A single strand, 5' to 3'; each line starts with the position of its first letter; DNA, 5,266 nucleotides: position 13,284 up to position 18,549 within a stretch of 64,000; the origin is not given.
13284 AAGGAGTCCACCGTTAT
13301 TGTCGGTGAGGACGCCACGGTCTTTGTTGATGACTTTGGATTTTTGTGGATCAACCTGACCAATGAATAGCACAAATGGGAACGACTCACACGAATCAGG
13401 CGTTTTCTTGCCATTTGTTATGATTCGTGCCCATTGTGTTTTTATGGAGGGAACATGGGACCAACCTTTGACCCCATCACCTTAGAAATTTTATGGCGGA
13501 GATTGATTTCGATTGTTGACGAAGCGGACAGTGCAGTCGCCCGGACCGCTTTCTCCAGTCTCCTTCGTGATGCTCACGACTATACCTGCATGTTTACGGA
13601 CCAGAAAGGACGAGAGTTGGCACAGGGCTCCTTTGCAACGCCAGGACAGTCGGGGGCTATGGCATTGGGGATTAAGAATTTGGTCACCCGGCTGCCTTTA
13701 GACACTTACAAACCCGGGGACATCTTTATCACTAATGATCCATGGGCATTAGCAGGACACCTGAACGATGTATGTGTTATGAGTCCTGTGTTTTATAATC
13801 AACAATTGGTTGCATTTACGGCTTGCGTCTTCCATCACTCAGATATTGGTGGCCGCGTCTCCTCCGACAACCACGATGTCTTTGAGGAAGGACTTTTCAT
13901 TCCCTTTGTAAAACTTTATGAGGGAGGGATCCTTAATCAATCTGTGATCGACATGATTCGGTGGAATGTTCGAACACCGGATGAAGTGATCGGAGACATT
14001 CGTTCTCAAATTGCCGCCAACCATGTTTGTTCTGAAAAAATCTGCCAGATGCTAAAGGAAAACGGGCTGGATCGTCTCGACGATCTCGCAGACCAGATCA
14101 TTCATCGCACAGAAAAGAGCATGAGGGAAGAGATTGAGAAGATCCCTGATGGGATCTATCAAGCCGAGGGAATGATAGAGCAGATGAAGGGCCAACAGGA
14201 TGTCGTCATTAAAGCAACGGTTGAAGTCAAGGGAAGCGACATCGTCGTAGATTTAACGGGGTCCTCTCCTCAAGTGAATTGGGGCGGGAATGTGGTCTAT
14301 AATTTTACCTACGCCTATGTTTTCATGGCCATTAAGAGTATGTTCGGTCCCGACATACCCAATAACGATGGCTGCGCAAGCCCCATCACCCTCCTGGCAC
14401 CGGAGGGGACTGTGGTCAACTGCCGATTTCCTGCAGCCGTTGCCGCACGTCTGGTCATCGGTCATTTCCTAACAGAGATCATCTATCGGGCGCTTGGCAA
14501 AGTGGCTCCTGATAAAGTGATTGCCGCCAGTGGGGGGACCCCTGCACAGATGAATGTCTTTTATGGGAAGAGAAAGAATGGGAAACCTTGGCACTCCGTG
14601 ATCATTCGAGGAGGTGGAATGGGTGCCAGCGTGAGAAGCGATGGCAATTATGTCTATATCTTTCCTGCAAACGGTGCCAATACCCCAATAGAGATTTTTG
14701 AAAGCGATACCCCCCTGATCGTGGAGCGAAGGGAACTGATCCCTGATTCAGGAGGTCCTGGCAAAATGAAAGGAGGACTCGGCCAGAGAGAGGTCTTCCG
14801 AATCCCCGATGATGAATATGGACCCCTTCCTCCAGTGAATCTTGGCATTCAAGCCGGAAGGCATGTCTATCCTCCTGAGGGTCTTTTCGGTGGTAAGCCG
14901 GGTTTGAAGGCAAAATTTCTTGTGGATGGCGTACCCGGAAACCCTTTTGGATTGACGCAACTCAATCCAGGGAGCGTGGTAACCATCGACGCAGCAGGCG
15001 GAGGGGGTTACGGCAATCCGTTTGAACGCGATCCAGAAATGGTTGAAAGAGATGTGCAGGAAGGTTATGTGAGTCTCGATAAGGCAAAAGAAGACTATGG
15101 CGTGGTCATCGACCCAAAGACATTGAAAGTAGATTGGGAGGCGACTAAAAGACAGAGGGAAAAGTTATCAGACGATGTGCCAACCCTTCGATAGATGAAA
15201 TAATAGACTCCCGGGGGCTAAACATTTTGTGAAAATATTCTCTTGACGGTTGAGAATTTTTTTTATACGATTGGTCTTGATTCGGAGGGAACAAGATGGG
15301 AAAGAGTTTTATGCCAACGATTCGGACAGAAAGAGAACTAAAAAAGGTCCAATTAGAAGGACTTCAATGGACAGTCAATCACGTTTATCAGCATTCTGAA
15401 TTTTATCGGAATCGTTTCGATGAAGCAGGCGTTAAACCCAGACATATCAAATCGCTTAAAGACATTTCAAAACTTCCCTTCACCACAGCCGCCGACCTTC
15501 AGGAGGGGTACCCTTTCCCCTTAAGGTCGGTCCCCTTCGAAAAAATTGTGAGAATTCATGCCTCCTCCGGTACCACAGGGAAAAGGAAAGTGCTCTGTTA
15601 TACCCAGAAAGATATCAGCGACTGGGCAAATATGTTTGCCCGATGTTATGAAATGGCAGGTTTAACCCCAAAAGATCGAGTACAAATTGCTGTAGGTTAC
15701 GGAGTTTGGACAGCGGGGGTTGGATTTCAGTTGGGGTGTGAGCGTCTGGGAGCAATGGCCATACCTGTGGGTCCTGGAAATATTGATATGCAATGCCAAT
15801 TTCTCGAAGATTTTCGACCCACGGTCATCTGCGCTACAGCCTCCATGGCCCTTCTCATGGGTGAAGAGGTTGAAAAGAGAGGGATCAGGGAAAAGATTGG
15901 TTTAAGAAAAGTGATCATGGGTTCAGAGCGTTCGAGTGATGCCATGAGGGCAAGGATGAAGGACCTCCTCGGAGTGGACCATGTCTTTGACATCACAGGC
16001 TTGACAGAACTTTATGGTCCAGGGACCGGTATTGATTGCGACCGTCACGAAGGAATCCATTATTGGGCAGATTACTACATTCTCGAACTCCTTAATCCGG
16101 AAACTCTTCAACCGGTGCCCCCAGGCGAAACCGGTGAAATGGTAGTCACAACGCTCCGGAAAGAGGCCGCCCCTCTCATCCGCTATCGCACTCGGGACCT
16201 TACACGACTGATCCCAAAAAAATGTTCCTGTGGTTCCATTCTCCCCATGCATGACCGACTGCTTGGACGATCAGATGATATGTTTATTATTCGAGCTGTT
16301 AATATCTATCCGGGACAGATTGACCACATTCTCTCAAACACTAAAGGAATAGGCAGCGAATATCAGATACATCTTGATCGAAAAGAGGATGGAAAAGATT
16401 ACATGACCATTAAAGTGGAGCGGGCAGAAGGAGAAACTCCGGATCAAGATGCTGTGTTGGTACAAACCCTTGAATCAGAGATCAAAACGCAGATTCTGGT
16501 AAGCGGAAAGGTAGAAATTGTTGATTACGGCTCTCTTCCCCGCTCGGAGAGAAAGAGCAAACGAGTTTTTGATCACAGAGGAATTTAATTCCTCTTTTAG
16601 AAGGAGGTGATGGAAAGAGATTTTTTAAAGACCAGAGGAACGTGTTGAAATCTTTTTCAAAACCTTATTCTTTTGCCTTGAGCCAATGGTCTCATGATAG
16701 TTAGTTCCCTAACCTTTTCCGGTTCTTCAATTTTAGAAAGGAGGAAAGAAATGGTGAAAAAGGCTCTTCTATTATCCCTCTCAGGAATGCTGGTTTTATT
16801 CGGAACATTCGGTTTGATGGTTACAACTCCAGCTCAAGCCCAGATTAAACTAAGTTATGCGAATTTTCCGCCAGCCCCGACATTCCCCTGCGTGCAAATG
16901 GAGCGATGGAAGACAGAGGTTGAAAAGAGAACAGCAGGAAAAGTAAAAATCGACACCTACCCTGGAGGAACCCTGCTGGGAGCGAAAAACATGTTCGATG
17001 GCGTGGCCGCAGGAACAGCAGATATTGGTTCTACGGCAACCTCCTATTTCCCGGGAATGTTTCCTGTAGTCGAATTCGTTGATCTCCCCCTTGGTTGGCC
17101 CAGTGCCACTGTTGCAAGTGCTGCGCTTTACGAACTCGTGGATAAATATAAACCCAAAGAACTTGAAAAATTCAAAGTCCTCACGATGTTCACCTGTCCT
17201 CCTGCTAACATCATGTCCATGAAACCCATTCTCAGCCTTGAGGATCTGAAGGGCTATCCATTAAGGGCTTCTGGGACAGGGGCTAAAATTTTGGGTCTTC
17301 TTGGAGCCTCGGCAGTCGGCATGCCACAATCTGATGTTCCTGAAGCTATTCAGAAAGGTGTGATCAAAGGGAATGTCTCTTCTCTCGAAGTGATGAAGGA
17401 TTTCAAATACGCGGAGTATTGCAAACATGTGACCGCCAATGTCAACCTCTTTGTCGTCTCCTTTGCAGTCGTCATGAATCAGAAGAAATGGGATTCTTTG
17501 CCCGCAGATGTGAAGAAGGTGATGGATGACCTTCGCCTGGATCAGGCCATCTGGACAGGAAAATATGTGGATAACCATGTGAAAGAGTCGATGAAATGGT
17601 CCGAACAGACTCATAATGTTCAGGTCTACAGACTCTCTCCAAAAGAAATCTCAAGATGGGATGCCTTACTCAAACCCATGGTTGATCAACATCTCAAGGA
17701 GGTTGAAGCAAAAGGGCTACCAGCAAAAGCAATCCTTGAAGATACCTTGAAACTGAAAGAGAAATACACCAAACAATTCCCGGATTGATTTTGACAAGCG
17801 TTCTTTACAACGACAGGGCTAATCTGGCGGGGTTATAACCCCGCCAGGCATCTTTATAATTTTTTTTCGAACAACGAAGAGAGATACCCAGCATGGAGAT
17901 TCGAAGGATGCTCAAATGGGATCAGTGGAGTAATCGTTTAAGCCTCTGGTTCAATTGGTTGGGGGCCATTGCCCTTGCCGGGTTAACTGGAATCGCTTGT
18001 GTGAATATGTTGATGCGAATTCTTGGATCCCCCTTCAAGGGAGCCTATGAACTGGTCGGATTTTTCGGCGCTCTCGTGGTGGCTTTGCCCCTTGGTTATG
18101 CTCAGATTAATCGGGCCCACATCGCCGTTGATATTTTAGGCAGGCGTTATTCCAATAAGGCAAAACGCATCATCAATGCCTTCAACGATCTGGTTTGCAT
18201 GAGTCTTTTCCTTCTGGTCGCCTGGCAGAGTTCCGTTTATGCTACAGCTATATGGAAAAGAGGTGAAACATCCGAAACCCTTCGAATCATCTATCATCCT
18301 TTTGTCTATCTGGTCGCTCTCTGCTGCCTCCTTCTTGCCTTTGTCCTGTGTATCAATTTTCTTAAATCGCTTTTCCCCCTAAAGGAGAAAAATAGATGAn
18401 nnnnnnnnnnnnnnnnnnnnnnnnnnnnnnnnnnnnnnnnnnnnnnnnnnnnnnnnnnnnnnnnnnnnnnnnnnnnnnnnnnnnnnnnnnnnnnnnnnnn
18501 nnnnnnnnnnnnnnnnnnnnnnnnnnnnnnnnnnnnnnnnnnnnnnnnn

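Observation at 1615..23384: Supra-operon (~22 kb) resembling the anaerobic indoleacetate (iaa) degradation cluster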

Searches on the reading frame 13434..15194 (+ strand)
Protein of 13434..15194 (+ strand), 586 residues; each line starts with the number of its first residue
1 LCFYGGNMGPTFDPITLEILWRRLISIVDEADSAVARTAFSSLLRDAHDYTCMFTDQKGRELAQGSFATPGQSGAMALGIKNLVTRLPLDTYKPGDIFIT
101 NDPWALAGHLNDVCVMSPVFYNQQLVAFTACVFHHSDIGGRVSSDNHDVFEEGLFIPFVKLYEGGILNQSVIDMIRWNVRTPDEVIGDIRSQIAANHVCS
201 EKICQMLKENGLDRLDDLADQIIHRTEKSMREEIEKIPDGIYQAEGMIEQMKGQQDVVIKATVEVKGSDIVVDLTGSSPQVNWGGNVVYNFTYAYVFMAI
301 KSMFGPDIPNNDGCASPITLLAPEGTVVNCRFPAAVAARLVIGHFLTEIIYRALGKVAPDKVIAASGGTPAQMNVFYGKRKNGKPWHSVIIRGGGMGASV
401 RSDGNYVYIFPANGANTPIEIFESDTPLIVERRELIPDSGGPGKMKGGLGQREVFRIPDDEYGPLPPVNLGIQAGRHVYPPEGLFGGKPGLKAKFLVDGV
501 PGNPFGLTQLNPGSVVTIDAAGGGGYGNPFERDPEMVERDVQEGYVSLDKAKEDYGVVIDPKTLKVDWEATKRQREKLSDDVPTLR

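Call 3: search_protein_families(library=pfam, proteins=[window:13434-15194:+])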
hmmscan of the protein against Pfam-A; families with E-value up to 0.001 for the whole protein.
window:13434-15194:+ (586 aa): 1 family
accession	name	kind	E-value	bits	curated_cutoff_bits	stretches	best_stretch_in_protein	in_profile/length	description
PF02538.19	Hydantoinase_B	-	2.1e-150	502.1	26.8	1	13-529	1-519/519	Hydantoinase B/oxoprolinase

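Call 6: search_protein_families(library=ncbifam, proteins=[window:13434-15194:+])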
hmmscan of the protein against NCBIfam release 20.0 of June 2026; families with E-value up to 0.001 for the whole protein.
window:13434-15194:+ (586 aa): 2 families
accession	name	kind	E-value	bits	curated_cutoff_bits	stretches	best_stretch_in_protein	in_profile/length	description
NF050157.1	CapLactmsBetCapB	equivalog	2.9e-76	257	1000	2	13-451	2-448/577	caprolactamase subunit beta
NF042976.1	AcphenoCarb_ApcD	equivalog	8.4e-38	130.1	1500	2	11-455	28-487/685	acetophenone carboxylase subunit delta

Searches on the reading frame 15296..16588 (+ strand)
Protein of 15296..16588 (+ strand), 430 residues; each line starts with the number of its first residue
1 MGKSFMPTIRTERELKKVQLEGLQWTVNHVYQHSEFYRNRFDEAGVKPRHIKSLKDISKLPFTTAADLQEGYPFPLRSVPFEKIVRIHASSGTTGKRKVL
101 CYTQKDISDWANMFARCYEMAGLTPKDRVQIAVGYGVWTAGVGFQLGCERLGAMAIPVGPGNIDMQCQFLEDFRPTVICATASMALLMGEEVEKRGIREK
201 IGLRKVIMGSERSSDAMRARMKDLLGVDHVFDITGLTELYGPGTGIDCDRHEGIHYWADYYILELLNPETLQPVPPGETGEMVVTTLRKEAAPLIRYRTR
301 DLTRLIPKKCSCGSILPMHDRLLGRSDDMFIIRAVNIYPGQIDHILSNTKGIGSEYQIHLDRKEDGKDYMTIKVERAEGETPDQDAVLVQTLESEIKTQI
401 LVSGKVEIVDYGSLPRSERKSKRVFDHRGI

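Call 4: search_protein_families(library=pfam, proteins=[window:15296-16588:+])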
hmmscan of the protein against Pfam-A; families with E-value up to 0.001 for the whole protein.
window:15296-16588:+ (430 aa): 2 families
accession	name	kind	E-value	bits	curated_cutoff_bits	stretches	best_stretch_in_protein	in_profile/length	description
PF14535.12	AMP-binding_C_2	-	2e-26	92.5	25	1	335-428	2-96/96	AMP-binding enzyme C-terminal domain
PF00501.34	AMP-binding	-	4.7e-16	59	29.9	1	79-284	159-374/384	AMP-binding enzyme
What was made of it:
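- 15296..16588 (+): PaaK-family aryl-acetate-CoA ligase (430 aa; alternative start 15311); proposed indoleacetate-CoA ligase (IaaB-like). AMP-binding and AMP-binding_C_2 (call 4).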

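Call 6: search_protein_families(library=ncbifam, proteins=[window:15296-16588:+])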
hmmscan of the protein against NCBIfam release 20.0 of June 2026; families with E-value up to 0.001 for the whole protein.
window:15296-16588:+ (430 aa): 17 families
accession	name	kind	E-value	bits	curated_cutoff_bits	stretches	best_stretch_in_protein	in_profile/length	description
TIGR02155.1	PA_CoA_ligase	equivalog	5.7e-125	417.2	646.3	1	13-428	6-422/422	phenylacetate--CoA ligase PaaK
NF041878.1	paak_haloarch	equivalog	5.2e-118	394.3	700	1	12-428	10-427/427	phenylacetate--CoA ligase PaaK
NF045666.1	DVU1553_fam_AMP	equivalog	1.6e-59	201.7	300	1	10-325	18-330/331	DVU_1553 family AMP-dependent CoA ligase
NF053551.1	FlxY_rubin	equivalog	1.7e-57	195.1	520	1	10-427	4-423/424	flexirubin biosynthesis putative acyl-CoA ligase FlxY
TIGR03335.1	F390_ftsA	equivalog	2.1e-41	142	458.7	1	14-391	13-397/445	coenzyme F390 synthetase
NF041217.1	BagE_FevW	exception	1.7e-36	126.1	800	1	13-414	11-392/424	bagremycin/ferroverdin synthetase BagE/FevW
TIGR02304.1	aden_form_hyp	equivalog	3.9e-10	39.3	251.9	1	163-358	176-363/430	F390 synthetase-related protein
NF005801.1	PRK07656.1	equivalog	3e-09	36.1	657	1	82-244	164-322/500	FadD3 family acyl-CoA ligase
NF041596.1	fum_diaprop_lig_DdaG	equivalog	8.9e-07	28.2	700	1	54-331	28-299/390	fumarate--(S)-2,3-diaminopropanoate ligase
NF053567.1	HBDA_AROS1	equivalog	4.8e-06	25.2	1000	1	76-227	163-313/523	3-hydroxybenzoate--CoA ligase HbdA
NF005702.0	PRK07514.1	subfamily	6.5e-06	24.8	558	0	322-396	396-468/506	malonyl-CoA synthase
NF006624.1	PRK09192.1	subfamily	4e-05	22.2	600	1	323-417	453-546/567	fatty acyl-AMP ligase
TIGR01733.1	AA-adenyl-dom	subfamily_domain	7.9e-05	21.6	317.4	1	90-285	128-325/409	amino acid adenylation domain-containing protein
NF005850.0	PRK07768.1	subfamily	0.00011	20.6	572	1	324-417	434-529/545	long-chain-fatty-acid--CoA ligase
NF004837.0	PRK06187.1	subfamily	0.00022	19.6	476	0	87-242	175-326/531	long-chain-fatty-acid--CoA ligase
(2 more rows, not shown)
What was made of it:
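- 15296..16588 (+): PaaK equivalog 417 bits, below its cut-off of 646 (call 6).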

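Call 32: search_solved_structures(query=window:15296-16588:+, show_alignments=0)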
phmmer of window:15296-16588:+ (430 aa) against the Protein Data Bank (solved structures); distinct sequences matched with E-value up to 0.001: 9.
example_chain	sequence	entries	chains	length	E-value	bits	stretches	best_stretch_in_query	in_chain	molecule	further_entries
4r1l_A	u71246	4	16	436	2.2e-104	352.7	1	10-428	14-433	Phenylacetate-coenzyme A ligase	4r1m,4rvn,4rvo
2y27_A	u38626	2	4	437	2.8e-104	352.3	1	12-428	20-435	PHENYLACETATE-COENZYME A LIGASE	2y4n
2y4o_A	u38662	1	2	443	9.9e-96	324.2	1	12-428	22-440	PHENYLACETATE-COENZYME A LIGASE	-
6hdw_A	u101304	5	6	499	5.6e-50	173.4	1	14-429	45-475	2-hydroxyisobutyryl-CoA synthetase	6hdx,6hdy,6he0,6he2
6wuq_A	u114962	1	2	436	2.2e-27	99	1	33-384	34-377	AjiA1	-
9s3l_A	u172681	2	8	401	9.5e-27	96.9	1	35-318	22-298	Phenylacetate-CoA ligase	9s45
6siw_A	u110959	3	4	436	2.9e-24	88.7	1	33-345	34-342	PaaK-like ligase (AMP-dependent synthetase and ligase) | AMP-dependent synthetase and ligase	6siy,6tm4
6siw_B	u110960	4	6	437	2.9e-24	88.7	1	33-345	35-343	PaaK-like ligase (AMP-dependent synthetase and ligase) | AMP-dependent synthetase and ligase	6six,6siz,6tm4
3lax_A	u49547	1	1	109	1.4e-15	60.1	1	325-428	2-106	Phenylacetate-coenzyme A ligase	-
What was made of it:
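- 15296..16588 (+): Equally distant from 4R1L and PaaK1 2Y27, 352 bits each (call 32).
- The ligase is below the PaaK cut-off and equally distant from two solved PaaK-type enzymes (calls 6, 32).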

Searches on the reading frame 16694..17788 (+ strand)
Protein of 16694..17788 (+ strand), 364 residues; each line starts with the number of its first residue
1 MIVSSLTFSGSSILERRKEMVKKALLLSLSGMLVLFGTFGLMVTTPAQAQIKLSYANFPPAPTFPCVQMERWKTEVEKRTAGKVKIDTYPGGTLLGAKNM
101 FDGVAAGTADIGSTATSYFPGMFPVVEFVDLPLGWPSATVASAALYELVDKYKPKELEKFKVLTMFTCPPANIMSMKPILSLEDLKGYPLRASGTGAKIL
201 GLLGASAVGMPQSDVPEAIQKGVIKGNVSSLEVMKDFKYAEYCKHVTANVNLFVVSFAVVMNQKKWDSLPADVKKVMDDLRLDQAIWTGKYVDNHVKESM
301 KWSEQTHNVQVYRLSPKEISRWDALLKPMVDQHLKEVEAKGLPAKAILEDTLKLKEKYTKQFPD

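Call 4: search_protein_families(library=pfam, proteins=[window:16694-17788:+])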
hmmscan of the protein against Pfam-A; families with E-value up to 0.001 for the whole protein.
window:16694-17788:+ (364 aa): 1 family
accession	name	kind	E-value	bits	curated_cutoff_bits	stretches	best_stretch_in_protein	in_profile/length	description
PF03480.18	DctP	-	1.3e-42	146.5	23.4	1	69-334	15-283/286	Bacterial extracellular solute-binding protein, family 7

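Call 53: search_protein_families(library=ncbifam, proteins=[window:16694-17788:+], max_evalue=1e-10)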
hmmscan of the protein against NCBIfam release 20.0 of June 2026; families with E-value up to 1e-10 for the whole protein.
window:16694-17788:+ (364 aa): 2 families
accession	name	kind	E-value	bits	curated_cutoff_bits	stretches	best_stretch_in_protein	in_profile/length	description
NF037995.1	TRAP_S1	subfamily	1.3e-31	109.9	50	1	57-322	4-271/271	TRAP transporter substrate-binding protein DctP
TIGR00787.1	dctP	subfamily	3.3e-26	92.2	175.05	1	70-290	16-240/257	DctP family TRAP transporter solute-binding subunit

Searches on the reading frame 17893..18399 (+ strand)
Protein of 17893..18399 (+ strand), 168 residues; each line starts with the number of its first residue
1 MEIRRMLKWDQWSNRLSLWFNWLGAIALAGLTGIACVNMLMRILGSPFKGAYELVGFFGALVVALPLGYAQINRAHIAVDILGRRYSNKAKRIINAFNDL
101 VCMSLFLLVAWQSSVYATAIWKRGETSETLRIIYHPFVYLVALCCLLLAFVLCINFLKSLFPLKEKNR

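Call 4: search_protein_families(library=pfam, proteins=[window:17893-18399:+])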
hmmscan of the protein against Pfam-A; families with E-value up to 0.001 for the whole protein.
window:17893-18399:+ (168 aa): 1 family
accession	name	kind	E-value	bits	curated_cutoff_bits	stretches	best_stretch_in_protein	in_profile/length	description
PF04290.18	DctQ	-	1.7e-19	70.5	28.3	1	31-159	1-129/132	Tripartite ATP-independent periplasmic transporters, DctQ component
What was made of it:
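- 17893..18399 (+): DctQ small TRAP membrane subunit (168 aa). Pfam DctQ (call 4).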
